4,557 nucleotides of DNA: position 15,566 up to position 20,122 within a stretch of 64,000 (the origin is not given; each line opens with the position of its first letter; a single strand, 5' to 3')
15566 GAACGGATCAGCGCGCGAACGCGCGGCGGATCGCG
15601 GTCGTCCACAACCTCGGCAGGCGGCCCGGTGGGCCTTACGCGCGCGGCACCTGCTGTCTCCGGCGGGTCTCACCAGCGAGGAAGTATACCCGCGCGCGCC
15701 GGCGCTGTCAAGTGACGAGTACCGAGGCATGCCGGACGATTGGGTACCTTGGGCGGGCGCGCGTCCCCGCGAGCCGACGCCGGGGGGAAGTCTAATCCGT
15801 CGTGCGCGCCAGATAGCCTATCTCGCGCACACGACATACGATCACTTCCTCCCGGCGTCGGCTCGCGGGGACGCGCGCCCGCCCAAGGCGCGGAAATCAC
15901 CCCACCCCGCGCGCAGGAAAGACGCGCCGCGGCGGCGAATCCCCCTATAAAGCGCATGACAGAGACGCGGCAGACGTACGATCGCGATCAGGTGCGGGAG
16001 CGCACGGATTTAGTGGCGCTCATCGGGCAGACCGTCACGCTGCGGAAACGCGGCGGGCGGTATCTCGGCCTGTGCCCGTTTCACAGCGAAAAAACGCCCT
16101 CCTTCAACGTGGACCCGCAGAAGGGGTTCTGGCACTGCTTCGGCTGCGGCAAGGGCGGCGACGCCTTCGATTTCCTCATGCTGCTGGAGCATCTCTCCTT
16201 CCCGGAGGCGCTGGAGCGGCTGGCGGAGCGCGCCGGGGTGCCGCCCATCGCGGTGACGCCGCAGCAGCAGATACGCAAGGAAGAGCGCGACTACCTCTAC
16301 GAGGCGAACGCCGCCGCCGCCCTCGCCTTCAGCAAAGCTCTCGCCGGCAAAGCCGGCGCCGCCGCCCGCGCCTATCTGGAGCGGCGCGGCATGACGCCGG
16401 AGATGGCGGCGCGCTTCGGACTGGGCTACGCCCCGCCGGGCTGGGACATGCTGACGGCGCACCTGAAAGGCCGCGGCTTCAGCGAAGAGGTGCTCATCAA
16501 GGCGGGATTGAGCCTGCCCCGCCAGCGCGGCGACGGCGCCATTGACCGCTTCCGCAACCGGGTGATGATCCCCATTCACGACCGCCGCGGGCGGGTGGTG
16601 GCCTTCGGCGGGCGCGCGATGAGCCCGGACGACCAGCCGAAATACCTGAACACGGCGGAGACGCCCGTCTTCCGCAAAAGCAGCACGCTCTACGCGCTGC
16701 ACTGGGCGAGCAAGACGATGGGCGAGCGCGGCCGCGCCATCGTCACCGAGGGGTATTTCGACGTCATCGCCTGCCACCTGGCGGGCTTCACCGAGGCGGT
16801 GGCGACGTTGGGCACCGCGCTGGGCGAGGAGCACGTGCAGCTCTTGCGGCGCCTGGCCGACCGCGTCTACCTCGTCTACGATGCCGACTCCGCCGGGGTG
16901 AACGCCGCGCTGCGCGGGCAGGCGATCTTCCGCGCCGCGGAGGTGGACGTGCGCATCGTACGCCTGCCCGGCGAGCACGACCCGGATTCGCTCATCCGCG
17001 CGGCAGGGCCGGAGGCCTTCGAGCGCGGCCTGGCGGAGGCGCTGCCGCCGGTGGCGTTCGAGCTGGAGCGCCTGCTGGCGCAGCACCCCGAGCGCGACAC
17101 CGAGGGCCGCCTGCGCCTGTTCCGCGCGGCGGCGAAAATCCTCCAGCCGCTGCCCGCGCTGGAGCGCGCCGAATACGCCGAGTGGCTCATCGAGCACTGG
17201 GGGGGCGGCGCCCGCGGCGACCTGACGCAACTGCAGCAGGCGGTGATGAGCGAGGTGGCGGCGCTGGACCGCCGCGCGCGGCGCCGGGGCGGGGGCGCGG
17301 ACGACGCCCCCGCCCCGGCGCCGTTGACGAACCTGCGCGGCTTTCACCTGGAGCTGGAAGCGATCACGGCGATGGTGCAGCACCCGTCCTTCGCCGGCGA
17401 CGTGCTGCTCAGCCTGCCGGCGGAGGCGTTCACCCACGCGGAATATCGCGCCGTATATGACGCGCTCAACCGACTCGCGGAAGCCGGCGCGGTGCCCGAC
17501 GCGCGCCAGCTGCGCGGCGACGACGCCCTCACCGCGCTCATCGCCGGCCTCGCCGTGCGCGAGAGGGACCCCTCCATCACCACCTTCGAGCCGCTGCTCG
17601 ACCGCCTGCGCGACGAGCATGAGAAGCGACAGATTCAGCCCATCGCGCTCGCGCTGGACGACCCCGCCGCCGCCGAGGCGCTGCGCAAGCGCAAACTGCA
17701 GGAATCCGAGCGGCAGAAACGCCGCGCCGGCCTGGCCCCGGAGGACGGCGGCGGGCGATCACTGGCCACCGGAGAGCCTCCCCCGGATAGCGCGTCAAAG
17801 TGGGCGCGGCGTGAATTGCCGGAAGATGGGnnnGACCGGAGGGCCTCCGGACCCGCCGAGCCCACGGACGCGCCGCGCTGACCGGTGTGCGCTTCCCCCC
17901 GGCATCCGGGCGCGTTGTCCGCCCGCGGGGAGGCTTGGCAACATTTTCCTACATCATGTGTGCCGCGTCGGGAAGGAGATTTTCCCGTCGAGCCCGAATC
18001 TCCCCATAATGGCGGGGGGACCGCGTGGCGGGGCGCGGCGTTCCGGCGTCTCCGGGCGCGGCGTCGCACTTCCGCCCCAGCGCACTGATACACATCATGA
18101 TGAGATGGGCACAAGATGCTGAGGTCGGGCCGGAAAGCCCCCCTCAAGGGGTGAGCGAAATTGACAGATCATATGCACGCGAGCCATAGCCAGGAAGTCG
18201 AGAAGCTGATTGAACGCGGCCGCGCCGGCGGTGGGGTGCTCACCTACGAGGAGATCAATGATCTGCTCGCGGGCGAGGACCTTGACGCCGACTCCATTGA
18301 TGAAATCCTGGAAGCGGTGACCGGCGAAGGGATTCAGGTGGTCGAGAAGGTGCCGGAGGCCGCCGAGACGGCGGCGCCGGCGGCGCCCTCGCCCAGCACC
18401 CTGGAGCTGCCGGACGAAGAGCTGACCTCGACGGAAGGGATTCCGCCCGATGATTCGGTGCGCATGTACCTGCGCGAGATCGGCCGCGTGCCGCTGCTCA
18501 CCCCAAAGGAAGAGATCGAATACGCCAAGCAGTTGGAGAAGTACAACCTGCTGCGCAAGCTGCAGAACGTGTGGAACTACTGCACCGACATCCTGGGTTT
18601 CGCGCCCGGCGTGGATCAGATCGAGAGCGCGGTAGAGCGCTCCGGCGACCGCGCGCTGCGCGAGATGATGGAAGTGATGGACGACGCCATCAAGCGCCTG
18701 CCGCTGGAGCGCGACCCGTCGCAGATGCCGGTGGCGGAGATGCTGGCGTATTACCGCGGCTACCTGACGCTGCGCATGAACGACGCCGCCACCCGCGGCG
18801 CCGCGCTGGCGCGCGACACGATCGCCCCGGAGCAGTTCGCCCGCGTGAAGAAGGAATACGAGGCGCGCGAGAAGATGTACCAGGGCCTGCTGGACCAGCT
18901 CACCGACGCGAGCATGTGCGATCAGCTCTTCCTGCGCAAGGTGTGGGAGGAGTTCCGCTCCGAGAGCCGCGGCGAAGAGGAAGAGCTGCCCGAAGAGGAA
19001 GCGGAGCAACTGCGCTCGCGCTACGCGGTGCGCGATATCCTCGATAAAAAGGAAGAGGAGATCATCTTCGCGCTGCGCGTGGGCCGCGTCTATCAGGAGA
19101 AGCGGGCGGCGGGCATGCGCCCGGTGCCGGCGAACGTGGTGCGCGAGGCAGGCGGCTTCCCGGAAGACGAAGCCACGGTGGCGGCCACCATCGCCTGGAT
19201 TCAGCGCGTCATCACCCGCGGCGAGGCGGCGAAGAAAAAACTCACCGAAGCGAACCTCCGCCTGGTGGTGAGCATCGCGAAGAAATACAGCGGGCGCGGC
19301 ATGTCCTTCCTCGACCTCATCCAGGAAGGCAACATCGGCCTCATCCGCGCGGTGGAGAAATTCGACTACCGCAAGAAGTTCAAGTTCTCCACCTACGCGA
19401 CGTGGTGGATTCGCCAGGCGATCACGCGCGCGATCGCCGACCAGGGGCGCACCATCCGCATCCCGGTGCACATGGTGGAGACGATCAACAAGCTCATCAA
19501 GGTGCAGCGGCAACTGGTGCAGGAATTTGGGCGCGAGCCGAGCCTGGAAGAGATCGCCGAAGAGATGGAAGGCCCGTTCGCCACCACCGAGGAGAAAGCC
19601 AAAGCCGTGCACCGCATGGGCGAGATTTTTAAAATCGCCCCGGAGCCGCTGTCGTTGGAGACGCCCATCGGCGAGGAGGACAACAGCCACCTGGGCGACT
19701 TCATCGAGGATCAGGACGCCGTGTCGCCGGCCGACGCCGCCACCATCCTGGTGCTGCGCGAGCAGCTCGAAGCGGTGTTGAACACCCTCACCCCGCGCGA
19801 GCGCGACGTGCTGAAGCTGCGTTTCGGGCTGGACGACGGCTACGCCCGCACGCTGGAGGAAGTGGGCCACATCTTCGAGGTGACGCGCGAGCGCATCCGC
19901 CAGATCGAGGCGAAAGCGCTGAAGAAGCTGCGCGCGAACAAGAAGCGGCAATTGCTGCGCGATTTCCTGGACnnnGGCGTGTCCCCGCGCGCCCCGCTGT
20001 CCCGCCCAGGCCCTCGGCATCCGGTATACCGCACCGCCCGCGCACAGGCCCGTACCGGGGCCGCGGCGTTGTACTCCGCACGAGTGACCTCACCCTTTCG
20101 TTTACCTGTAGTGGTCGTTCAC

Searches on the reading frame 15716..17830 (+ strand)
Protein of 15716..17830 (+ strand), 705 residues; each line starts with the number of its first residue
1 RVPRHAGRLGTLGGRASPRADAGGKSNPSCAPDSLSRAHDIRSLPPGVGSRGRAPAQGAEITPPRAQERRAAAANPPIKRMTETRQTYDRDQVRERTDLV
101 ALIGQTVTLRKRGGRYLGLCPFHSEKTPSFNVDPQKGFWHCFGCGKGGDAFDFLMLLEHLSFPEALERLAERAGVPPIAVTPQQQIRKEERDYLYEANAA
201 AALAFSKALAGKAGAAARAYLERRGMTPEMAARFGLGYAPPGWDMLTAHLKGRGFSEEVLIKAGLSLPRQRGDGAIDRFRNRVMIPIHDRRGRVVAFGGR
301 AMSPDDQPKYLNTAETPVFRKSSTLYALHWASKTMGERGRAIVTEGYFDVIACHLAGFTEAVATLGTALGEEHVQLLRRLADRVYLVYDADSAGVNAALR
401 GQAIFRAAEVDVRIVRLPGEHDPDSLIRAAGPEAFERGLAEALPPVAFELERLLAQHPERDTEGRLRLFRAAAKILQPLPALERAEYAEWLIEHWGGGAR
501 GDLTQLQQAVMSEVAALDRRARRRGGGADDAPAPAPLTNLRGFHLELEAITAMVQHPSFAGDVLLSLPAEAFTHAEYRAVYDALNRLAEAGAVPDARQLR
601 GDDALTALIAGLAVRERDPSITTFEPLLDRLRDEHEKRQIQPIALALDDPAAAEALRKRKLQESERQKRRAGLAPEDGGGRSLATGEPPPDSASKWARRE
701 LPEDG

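Call 16: search_protein_families(library=pfam, proteins=[window:15716-17830:+])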
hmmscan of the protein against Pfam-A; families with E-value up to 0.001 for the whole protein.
window:15716-17830:+ (705 aa): 8 families
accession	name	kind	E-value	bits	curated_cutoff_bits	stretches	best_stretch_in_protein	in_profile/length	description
PF08275.17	DNAG_N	-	2.8e-41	141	26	1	205-331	2-127/128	DNA primase catalytic core, N-terminal domain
PF01807.25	Zn_ribbon_DnaG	-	4.9e-33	113.3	24.9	1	91-175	7-91/98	CHC2 zinc finger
PF13155.12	Toprim_2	-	1.5e-20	73.8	22.1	1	342-426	1-87/88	Toprim-like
PF13662.12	Toprim_4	-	1.1e-16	61.2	25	1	340-415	2-84/85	Toprim domain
PF01751.28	Toprim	-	1.9e-10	41.2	23.1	1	341-402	2-77/96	Toprim domain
PF08278.16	DnaG_DnaB_bind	-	2.2e-06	28.5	29.1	1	548-642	3-104/124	DNA primase DnaG DnaB-binding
PF10410.14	DnaB_bind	-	5e-06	27.1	20.6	1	447-491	2-47/56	DnaB-helicase binding domain of primase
PF13362.12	Toprim_3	-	8.7e-06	26.5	27.2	1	341-433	2-95/95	Toprim domain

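Call 29: find_related_loci(query=window:15716-17830:+, collection=genome_contigs, flank=2000)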
Query window:15716-17830:+ (705 aa) in genome_contigs; peptide patterns used: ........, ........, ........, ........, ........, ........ (x = any residue, [..] = any of these).
88 stretches matched a pattern; 7 encode a relative of the query (tblastn E <= 1e-3); 7 distinct loci.
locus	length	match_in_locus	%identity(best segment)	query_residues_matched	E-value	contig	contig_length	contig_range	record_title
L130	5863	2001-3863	78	81-696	0e+0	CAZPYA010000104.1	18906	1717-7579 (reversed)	MAG TPA_asm: uncultured bacterium isolate SRP272421_co1_718 genome assembly, contig: NODE_7982_length_18906_cov_7.841176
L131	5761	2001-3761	65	81-666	0e+0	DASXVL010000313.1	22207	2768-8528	MAG TPA_asm: Armatimonadota bacterium isolate SMAG_U4744 k141_310441, whole genome shotgun sequence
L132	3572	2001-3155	43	88-468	1e-95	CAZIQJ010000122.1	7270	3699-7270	MAG TPA_asm: uncultured bacterium isolate SRP342105_co2_29 genome assembly, contig: NODE_11419_length_7270_cov_5.686764,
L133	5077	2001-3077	42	91-446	4e-79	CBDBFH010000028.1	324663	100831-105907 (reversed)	MAG: Alphaproteobacteria bacterium isolate b1a87780-9be3-4e49-b63c-77818bb0d9bd genome assembly, contig: contig_28, whol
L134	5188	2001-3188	40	86-481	2e-75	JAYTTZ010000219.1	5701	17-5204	MAG: Gammaproteobacteria bacterium isolate GFS_5469 GFS_5469_218, whole genome shotgun sequence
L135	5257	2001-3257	38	55-468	3e-64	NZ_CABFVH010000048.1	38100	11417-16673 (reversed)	Methylobacterium dankookense strain SW08-7, whole genome shotgun sequence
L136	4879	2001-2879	29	95-398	5e-16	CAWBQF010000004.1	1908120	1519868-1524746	MAG: uncultured Chloroflexia bacterium isolate MFD01721.bin.2.163 genome assembly, contig: contig_3544, whole genome sho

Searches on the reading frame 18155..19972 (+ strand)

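Call 16: search_protein_families(library=pfam, proteins=[window:18155-19972:+])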
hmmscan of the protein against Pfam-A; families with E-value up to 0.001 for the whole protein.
window:18155-19972:+ (606 aa): 5 families
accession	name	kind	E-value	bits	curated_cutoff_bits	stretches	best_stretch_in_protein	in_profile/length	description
PF04542.20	Sigma70_r2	-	1.9e-23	82.4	24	1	364-433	2-71/71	Sigma-70 region 2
PF04539.22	Sigma70_r3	-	1.6e-20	73.5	25.3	1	442-528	1-77/78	Sigma-70 region 3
PF04545.22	Sigma70_r4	-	1.9e-19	69.3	24.1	1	541-594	1-50/50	Sigma-70, region 4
PF03979.19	Sigma70_r1_1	-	6.9e-16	58.4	22.5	1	12-74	4-64/81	Sigma-70 factor, region 1.1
PF00140.25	Sigma70_r1_2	-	8.5e-15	54.9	22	1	100-131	1-32/34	Sigma-70 factor, region 1.2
